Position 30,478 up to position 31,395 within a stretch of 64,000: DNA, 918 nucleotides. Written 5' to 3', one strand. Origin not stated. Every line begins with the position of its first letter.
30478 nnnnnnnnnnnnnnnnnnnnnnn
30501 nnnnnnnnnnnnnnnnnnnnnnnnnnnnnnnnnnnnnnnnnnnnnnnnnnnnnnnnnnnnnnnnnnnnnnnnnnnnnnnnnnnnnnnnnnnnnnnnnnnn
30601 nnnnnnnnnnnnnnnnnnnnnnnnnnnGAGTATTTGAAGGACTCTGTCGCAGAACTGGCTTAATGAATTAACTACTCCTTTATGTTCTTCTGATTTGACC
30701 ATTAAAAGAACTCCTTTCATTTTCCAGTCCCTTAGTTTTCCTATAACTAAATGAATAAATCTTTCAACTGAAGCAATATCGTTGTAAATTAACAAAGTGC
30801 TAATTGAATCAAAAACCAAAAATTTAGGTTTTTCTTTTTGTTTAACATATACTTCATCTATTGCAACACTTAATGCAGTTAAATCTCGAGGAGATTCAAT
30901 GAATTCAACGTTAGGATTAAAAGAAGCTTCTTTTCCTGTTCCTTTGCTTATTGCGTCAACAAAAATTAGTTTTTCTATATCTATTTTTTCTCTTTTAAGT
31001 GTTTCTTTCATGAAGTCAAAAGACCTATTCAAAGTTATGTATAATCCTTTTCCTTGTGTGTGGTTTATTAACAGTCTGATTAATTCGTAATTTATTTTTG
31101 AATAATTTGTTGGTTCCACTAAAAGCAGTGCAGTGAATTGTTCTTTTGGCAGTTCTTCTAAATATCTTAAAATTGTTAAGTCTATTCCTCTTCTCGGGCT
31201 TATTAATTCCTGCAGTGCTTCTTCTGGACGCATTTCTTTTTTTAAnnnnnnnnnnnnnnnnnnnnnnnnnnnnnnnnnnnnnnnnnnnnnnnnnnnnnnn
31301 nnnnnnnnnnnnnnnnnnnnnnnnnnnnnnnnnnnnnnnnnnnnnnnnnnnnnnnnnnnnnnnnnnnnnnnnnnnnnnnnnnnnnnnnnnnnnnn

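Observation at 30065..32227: FlaH/KaiC-like ATPase flanked by two Walker-A-less KaiC-like paralogs next to the pilus locus; a third paralog lies at 5240-5848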

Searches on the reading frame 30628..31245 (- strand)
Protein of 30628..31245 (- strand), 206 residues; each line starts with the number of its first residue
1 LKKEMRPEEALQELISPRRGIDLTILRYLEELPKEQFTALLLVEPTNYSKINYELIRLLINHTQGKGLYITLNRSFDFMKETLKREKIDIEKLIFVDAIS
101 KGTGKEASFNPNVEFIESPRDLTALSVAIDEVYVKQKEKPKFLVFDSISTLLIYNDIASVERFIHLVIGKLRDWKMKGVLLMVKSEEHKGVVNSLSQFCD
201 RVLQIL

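Call 23: find_homologous_proteins(query=window:30628-31245:-)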
Query window:30628-31245:- (206 aa): 51 proteins with E <= 0.001 among 211 candidates.
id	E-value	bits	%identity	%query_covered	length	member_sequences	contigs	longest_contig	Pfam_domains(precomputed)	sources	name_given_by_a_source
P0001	3.4e-126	437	100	100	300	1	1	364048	PF24336.2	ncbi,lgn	-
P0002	1.5e-106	373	83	100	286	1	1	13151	PF24336.2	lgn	-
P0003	2.6e-104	365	80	100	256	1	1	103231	PF06745.20,PF23365.2,PF24336.2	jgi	jgi:hypothetical protein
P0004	2.3e-103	362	81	100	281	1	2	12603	PF06745.20,PF24336.2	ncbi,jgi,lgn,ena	-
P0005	1.5e-101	356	80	100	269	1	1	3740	PF23365.2,PF24336.2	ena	-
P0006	4.9e-101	355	79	100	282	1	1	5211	PF23365.2,PF24336.2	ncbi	-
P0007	1.2e-100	353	77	100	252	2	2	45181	PF24336.2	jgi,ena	-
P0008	6.2e-100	351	76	100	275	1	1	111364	PF23365.2,PF24336.2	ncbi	-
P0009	2.8e-97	342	76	100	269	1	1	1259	PF23365.2,PF24336.2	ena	-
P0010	5.9e-96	338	75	100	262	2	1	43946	PF24336.2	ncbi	ncbi:MAG: hypothetical protein ABH986_02765 [archaeon]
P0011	7.8e-69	250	58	96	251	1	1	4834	PF06745.20,PF24336.2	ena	-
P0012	1.8e-66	242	59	100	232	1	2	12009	PF24336.2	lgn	-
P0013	3.0e-66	241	58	100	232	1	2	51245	PF24336.2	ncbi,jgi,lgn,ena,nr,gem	ncbi:MAG: hypothetical protein ABIE23_06255 [archaeon]|nr:hypothetical protein [Candidatus Micrarcha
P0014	2.0e-62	229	55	92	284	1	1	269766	PF06745.20,PF23365.2,PF24336.2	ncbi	ncbi:MAG: hypothetical protein AB1467_04600 [Candidatus Diapherotrites archaeon]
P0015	2.2e-62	228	54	92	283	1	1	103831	PF23365.2,PF24336.2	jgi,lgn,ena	-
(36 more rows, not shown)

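Call 25: search_solved_structures(query=A2, max_evalue=10, show_alignments=2)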
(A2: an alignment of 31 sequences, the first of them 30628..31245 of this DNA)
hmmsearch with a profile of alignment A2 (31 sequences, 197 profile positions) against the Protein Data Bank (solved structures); distinct sequences matched with E-value up to 10: 4.
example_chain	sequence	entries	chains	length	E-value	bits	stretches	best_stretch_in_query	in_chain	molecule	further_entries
8zn5_B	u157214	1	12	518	0.00015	24.7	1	47-178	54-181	KaiC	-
2dr3_A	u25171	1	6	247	0.036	16.9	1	54-148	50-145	UPF0273 protein PH0284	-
8zn7_D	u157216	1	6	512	0.85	12.4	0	110-172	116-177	KaiC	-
6z2c_A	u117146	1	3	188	1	12.1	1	22-83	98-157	Neutrophil gelatinase-associated lipocalin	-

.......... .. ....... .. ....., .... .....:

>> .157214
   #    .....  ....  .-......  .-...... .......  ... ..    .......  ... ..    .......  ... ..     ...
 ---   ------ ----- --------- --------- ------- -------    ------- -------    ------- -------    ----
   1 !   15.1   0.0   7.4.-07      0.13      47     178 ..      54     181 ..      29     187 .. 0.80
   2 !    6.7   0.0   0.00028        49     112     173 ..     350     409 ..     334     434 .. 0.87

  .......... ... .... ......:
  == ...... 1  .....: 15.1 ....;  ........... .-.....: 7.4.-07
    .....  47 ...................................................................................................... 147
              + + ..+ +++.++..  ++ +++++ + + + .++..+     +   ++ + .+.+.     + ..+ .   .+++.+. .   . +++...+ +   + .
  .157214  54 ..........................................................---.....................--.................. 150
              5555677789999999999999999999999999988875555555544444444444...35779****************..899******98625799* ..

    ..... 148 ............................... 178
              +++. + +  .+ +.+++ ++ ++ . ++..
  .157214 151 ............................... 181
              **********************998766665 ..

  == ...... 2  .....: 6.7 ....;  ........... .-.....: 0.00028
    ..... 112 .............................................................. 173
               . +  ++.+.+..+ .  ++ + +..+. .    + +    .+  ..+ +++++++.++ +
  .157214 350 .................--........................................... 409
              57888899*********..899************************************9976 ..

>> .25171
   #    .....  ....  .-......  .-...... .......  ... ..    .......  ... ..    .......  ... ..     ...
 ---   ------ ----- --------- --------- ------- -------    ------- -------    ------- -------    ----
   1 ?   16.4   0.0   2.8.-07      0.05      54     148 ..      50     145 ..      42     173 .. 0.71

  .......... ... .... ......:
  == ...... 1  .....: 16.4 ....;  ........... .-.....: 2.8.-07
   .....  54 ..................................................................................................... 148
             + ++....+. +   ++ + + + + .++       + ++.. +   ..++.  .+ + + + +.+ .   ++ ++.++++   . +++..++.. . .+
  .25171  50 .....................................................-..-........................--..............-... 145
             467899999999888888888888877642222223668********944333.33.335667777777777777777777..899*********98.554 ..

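Call 31: find_related_loci(query=A2, collection=genome_contigs, flank=10000)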
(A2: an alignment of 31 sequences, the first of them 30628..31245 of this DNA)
Query A2 (206 aa) in genome_contigs; peptide patterns used: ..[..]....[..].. (x = any residue, [..] = any of these).
66 stretches matched a pattern; 66 encode a relative of the query (tblastn E <= 1e-3); 66 distinct loci.
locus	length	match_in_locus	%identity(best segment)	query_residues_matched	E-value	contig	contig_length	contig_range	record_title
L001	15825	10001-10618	80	1-206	7e-111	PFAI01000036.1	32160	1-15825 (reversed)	MAG: Candidatus Diapherotrites archaeon CG10_big_fil_rev_8_21_14_0_10_31_34 CG10_8_21_14_0.10_scaffold_5642_c, whole gen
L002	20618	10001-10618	76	1-206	3e-108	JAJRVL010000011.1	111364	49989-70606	MAG: archaeon isolate Dive96_bin10.390 k141_3900160, whole genome shotgun sequence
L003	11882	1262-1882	77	1-206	5e-105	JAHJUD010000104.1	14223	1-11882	MAG: Candidatus Micrarchaeota archaeon isolate OS_PC_MetaG.mb.82 OS_PC_MetaG.mb.82_k141_392463, whole genome shotgun seq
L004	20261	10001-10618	75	1-206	9e-105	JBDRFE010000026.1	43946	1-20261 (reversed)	MAG: archaeon isolate MEGAHIT-group-1.353 k141_177698, whole genome shotgun sequence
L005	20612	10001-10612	58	1-205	2e-74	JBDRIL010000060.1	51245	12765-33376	MAG: archaeon isolate MEGAHIT-group-1.583 k141_8792883, whole genome shotgun sequence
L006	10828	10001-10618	50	2-205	5e-65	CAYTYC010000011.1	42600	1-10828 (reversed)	MAG TPA_asm: uncultured archaeon isolate binchicken_co17_196 genome assembly, contig: NODE_2665_length_42600_cov_6.79581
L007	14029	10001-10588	42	8-205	8e-43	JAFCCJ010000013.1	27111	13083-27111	MAG: Candidatus Iainarchaeum archaeon isolate AB_3033_Bin_152 AB_3033_Bin_152_scaffold_2325, whole genome shotgun sequen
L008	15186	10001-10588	38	8-205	4e-41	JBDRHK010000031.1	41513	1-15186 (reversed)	MAG: Candidatus Iainarchaeum archaeon isolate MEGAHIT-group-1.513 k141_1042502, whole genome shotgun sequence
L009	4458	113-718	34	3-205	1e-39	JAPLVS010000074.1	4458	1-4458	MAG: Candidatus Iainarchaeum archaeon isolate LacPavin_0920_SED3_MAG_48_10 LacPavin_0920_SED3_scaffold_4428317, whole ge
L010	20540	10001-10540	36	27-205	6e-39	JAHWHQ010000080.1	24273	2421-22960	MAG: Candidatus Woesearchaeota archaeon isolate MP5_5_87 k127_53575048, whole genome shotgun sequence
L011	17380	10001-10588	36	11-205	7e-39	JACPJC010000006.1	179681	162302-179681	MAG: Candidatus Iainarchaeum archaeon isolate NC_groundwater_457_Ag_B-0.1um_46_10 S34_3B_scaffold_339555, whole genome s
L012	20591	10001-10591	35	8-205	2e-38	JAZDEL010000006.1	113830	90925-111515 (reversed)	MAG: Candidatus Iainarchaeum archaeon isolate MEGAHIT-group-0.15 k141_1366308, whole genome shotgun sequence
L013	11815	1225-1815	34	2-205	2e-37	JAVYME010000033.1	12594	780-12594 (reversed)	MAG: Candidatus Iainarchaeum archaeon isolate DPZ-2_202101_bins_90 DPZ-2_202101_bins_90_scaffold_33, whole genome shotgu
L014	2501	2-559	38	18-205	3e-37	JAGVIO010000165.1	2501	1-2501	MAG: archaeon isolate DeMMO1_7 c_000000011446, whole genome shotgun sequence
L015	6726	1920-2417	37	40-205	7e-35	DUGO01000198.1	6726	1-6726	MAG TPA_asm: Candidatus Methanoperedenaceae archaeon isolate UBA10536 contig_1698, whole genome shotgun sequence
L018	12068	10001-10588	34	5-205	2e-32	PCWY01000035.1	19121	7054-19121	MAG: Candidatus Diapherotrites archaeon CG11_big_fil_rev_8_21_14_0_20_37_9 CG11_8_21_14_0.20_scaffold_1613_c, whole geno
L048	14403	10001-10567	34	8-200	4e-25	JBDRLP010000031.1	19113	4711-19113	MAG: Candidatus Iainarchaeum archaeon isolate MEGAHIT-group-1.784 k141_337239, whole genome shotgun sequence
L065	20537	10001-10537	26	36-205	2e-10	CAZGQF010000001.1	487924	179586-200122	MAG TPA_asm: Candidatus Undinarchaeota archaeon isolate SRP332253_co2_245 genome assembly, contig: NODE_1_length_487924_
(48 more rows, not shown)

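Call 39: predict_structure(alignment_id=A2)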
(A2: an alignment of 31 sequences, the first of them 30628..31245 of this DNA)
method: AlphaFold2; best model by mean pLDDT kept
length: 206 residues; sequences in the alignment: 31
mean_pLDDT: 89.5   pTM: 0.84
mean pLDDT of the five models: 89.5, 88.4, 88.1, 88.0, 87.9
residues with pLDDT >= 90: 153; 70-90: 30; 50-70: 22; < 50: 1
segments of 3 or more residues with pLDDT < 50: none
pLDDT, mean of each block of 10 residues (from residue 1): 60 62 71 87 93 94 94 95 96 97 82 95 98 97 97 96 98 97 92 94 86
secondary structure, 60 per line:
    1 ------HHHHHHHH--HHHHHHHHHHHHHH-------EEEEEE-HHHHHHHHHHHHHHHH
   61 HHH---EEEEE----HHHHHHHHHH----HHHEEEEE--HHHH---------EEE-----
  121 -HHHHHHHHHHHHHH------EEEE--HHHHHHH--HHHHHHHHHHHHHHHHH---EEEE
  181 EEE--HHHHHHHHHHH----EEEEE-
elements in order: H7-14 H17-30 E38-43 H45-63 E67-71 H76-85 E93-97 H100-103 E113-115 H122-135 E142-145 H148-154 H157-173 E177-183 H186-196 E201-205

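Call 60: find_encoding_contigs(protein=P0001, flank=3000, max_places=2)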
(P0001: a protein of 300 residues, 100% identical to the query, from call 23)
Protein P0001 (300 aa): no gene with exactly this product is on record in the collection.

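Call 83: search_protein_families(library=pfam, proteins=[L048:5046-7445:+, L018:5449-7470:+, L012:7958-8908:-, L065:10912-12084:+], max_evalue=0.001)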
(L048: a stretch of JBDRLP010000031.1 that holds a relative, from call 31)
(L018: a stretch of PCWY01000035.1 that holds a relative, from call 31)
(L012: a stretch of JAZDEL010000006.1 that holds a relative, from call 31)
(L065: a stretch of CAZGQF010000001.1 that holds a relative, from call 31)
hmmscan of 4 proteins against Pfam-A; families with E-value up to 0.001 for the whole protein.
L048:5046-7445:+ (800 aa): 1 family
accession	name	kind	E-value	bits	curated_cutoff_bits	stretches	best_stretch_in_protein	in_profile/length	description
PF24336.1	DUF7504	-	1.3e-08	36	27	1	349-459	56-176/179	Family of unknown function (DUF7504)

L018:5449-7470:+ (674 aa): 3 families
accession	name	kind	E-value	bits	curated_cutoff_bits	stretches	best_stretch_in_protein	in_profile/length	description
PF06745.19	ATPase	-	3.1e-07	30.5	26.6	1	247-382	36-169/231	KaiC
PF24336.1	DUF7504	-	3.9e-07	31.1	27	1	309-395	82-176/179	Family of unknown function (DUF7504)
PF09851.14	SHOCT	-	0.00027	21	27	0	643-668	2-27/28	Short C-terminal domain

L012:7958-8908:- (317 aa): 2 families
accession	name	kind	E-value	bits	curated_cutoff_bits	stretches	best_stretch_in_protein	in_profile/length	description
PF24336.1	DUF7504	-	1e-08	36.3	27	1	58-164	61-177/179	Family of unknown function (DUF7504)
PF06745.19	ATPase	-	7.2e-07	29.3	26.6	1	27-185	48-199/231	KaiC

L065:10912-12084:+ (390 aa): 3 families
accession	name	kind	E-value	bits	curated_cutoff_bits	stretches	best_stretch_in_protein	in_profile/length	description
PF06745.19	ATPase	-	1.3e-15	57.9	26.6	1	4-223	2-226/231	KaiC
PF03029.23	ATP_bind_1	-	0.0002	21.7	27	0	230-262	1-33/240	Conserved hypothetical ATP binding protein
PF01926.29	MMR_HSR1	-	0.0006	20.4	21.9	0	227-281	1-57/113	50S ribosome-binding GTPase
